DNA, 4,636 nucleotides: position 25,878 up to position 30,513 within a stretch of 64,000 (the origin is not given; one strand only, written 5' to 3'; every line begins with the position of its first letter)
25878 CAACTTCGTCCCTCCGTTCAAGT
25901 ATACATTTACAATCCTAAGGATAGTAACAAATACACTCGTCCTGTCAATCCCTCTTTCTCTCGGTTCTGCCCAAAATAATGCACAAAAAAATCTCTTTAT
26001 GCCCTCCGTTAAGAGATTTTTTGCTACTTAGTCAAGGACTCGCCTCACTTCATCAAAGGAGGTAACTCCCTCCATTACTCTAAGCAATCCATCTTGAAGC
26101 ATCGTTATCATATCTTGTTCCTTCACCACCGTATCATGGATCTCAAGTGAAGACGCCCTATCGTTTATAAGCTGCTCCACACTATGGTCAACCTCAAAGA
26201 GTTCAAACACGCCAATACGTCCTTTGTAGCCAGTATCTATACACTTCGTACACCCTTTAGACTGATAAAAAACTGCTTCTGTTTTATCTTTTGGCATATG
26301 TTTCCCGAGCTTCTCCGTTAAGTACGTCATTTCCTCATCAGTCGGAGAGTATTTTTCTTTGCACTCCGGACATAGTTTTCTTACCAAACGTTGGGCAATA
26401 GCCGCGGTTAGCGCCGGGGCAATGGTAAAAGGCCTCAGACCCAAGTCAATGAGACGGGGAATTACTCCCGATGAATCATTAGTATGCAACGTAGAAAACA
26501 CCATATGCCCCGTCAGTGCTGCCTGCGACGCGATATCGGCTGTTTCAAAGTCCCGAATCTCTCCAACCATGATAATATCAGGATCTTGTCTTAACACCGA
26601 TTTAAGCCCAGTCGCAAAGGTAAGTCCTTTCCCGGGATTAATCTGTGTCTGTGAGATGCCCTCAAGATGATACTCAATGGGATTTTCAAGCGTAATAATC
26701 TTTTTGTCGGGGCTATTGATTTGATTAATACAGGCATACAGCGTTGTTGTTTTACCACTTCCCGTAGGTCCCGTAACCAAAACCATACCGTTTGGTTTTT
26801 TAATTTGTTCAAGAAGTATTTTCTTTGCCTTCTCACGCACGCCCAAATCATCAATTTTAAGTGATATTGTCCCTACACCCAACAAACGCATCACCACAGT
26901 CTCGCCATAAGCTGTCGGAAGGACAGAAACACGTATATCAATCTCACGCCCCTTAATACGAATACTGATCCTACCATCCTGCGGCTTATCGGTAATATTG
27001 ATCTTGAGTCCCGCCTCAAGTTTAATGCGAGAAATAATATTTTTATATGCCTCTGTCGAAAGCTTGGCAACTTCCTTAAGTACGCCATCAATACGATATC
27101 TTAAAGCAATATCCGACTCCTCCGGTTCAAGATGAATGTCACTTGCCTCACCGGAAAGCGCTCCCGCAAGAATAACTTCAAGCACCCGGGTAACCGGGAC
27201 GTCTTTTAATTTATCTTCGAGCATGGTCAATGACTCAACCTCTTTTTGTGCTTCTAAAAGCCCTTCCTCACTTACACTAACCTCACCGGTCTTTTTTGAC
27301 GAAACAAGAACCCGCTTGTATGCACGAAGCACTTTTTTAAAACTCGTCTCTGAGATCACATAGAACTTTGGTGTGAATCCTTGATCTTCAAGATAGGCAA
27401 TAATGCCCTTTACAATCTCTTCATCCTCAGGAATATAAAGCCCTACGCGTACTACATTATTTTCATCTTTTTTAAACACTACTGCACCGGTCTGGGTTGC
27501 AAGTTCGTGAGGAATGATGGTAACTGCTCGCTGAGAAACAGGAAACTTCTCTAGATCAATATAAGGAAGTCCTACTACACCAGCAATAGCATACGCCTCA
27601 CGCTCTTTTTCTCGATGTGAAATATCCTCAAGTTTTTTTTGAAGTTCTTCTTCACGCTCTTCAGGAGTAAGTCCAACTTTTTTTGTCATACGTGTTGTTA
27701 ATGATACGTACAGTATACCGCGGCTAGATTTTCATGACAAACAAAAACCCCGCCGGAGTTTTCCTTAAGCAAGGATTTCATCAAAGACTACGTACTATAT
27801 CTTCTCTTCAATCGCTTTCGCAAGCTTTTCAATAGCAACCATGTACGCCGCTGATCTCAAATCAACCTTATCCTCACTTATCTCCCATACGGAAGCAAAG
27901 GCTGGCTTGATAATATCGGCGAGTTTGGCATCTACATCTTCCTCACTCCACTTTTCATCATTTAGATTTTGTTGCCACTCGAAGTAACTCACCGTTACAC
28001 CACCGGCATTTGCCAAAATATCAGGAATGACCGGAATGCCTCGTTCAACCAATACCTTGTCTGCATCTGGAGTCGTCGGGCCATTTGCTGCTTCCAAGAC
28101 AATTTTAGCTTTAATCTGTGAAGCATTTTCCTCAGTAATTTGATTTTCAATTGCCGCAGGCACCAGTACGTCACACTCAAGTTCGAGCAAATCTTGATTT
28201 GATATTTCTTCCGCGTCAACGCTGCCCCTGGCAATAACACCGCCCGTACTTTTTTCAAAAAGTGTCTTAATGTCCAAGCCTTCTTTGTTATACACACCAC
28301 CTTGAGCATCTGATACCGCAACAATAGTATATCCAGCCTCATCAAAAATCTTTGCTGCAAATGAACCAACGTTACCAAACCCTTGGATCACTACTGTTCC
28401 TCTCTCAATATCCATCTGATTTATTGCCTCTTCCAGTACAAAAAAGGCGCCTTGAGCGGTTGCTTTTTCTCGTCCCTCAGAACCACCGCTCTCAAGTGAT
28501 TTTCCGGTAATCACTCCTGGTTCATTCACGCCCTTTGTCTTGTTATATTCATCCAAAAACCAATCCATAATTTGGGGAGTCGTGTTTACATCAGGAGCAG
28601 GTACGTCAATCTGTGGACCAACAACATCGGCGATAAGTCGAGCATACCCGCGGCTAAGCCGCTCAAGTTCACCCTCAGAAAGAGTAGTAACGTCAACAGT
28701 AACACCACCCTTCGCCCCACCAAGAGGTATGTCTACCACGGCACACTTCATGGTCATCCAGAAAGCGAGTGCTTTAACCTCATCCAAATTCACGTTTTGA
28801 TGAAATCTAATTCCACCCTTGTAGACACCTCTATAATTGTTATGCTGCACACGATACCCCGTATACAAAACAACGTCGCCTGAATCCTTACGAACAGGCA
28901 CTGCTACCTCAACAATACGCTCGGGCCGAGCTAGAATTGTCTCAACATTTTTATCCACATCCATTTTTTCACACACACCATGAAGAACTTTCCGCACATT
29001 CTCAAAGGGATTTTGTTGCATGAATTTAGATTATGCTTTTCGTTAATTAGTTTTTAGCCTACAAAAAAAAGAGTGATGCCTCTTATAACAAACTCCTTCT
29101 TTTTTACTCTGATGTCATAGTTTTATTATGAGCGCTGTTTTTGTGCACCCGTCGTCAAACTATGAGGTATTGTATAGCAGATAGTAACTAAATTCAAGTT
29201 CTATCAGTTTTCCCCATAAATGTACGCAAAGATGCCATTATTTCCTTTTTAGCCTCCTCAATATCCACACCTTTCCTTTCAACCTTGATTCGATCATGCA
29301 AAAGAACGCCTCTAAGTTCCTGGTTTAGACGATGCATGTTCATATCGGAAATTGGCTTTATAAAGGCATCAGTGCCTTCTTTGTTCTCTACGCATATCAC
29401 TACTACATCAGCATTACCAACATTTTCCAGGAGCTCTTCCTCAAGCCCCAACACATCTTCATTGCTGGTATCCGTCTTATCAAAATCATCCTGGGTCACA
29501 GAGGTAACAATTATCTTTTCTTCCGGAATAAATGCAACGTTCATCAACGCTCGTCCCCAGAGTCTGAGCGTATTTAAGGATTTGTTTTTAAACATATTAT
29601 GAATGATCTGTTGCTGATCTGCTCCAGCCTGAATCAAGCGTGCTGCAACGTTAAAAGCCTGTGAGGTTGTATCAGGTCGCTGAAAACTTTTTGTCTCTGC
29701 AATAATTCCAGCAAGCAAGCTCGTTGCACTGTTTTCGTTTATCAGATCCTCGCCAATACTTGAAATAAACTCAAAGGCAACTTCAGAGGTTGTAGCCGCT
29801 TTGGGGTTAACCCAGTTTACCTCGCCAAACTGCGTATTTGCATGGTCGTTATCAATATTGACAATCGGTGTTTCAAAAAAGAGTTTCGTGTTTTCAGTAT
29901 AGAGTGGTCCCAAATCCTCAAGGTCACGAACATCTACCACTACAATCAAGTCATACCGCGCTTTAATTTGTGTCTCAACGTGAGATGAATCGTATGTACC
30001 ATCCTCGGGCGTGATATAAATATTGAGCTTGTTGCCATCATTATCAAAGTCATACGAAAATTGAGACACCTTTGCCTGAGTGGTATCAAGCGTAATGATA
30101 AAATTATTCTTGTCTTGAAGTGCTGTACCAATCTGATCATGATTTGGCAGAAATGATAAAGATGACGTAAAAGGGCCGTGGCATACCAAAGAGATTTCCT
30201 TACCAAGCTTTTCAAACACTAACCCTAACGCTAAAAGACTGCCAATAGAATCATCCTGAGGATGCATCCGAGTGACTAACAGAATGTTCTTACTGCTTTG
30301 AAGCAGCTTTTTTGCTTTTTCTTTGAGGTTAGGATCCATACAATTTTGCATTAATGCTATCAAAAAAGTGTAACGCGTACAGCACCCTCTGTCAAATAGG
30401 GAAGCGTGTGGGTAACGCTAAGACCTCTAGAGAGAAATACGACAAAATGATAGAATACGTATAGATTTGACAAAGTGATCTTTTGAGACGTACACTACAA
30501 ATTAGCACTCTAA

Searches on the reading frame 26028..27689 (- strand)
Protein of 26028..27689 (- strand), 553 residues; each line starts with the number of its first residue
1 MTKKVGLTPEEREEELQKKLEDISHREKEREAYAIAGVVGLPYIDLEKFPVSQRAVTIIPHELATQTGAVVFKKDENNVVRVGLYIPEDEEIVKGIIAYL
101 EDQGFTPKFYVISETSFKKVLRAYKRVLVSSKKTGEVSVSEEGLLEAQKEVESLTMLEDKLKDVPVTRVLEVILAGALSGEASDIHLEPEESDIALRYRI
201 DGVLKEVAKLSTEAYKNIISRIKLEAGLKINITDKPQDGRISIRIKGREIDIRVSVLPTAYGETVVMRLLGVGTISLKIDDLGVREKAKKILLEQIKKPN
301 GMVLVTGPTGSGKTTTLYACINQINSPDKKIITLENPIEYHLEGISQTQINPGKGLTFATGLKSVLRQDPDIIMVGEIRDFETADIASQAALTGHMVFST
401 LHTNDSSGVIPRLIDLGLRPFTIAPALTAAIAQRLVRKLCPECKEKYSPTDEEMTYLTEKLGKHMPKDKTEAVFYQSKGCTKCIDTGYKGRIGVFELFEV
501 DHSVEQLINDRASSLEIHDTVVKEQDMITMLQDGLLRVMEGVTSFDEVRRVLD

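Call 59: search_protein_families(library=pfam, proteins=[window:26028-27689:-], max_evalue=0.00001)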
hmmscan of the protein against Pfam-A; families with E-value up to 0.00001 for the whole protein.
window:26028-27689:- (553 aa): 2 families
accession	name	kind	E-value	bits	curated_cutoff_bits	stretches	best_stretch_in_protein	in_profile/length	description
PF00437.27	T2SSE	-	9.5e-128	426.4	24.9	1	162-550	4-370/370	Type II/IV secretion system protein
PF05157.20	MshEN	-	5.5e-06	26.7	23.1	0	40-124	2-83/90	MshEN domain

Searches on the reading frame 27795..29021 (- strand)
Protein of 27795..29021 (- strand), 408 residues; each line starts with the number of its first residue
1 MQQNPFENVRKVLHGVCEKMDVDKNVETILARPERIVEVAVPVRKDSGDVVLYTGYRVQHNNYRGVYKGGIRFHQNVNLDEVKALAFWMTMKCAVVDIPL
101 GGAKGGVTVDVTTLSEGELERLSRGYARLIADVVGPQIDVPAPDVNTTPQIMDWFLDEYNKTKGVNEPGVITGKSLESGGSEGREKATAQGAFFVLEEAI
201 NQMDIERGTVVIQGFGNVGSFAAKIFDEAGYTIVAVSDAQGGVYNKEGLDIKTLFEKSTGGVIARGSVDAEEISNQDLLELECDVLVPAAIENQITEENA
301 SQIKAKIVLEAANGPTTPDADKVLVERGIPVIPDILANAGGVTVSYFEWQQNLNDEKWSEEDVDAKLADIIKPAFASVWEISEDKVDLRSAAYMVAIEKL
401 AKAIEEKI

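Call 59: search_protein_families(library=pfam, proteins=[window:27795-29021:-], max_evalue=0.00001)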
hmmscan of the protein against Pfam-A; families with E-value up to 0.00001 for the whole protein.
window:27795-29021:- (408 aa): 2 families
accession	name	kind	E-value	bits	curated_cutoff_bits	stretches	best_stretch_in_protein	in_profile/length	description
PF00208.27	ELFV_dehydrog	-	1e-76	258.3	23.4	1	179-406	1-239/241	Glutamate/Leucine/Phenylalanine/Valine dehydrogenase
PF02812.23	ELFV_dehydrog_N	-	6.5e-54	181.5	25.3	1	33-161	1-129/129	Glu/Leu/Phe/Val dehydrogenase, dimerisation domain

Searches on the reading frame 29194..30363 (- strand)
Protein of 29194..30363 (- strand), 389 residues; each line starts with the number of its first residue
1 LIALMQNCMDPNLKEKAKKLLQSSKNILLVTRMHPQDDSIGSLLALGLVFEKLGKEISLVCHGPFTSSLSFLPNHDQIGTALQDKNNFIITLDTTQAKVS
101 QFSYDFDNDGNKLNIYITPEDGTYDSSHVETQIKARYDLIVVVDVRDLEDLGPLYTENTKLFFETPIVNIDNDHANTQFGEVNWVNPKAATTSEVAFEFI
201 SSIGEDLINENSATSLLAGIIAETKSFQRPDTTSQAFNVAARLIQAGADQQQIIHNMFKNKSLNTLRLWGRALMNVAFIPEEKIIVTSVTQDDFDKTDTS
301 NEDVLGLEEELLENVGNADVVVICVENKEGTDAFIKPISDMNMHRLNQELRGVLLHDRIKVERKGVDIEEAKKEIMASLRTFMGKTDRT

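Call 59: search_protein_families(library=pfam, proteins=[window:29194-30363:-], max_evalue=0.00001)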
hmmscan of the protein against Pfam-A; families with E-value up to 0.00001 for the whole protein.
window:29194-30363:- (389 aa): 1 family
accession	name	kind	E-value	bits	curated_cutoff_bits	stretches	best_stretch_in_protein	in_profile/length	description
PF01368.27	DHH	-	2.8e-08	34.5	28.1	1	27-220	2-125/125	DHH family, N-terminal domain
